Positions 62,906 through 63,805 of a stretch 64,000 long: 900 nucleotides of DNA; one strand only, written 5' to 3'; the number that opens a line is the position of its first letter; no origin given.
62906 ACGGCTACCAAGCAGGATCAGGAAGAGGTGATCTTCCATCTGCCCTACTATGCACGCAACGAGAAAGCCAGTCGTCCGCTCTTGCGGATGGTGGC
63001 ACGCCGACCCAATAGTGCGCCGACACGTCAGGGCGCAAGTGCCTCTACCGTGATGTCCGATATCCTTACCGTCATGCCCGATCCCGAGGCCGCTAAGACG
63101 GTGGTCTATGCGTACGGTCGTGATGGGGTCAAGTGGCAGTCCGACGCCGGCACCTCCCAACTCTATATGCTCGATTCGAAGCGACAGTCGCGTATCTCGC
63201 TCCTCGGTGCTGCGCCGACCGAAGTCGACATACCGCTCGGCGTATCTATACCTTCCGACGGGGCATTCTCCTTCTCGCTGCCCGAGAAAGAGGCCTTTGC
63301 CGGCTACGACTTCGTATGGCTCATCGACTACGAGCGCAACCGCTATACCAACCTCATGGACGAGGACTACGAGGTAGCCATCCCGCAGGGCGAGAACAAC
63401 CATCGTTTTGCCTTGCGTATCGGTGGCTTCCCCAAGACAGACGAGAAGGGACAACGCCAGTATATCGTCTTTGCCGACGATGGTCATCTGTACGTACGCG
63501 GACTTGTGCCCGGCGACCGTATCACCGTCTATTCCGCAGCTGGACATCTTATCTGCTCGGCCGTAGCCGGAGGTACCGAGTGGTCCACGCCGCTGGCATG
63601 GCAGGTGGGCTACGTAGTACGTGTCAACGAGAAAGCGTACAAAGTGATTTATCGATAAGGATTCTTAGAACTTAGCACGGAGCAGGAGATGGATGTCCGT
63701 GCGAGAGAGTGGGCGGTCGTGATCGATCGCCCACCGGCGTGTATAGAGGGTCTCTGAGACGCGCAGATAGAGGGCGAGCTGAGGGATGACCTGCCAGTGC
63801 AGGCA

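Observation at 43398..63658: Mfa-type (type V) pilus operon whose Mfa5 slot is a 14.9-kb T9SS-cargo ORF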

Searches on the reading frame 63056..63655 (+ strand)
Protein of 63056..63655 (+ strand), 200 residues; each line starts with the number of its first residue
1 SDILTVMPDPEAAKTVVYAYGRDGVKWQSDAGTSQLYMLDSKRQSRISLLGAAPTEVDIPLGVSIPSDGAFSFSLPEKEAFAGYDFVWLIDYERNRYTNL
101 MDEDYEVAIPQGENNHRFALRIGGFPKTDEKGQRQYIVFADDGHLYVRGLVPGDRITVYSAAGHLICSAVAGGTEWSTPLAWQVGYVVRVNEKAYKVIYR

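Call 12: search_protein_families(library=pfam, proteins=[window:63056-63655:+], max_evalue=10)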
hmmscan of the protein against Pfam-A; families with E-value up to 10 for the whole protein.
window:63056-63655:+ (200 aa): 0 families

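Call 13: search_protein_families(library=ncbifam, proteins=[window:63056-63655:+], max_evalue=10)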
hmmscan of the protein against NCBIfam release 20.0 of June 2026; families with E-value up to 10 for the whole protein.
window:63056-63655:+ (200 aa): 0 families
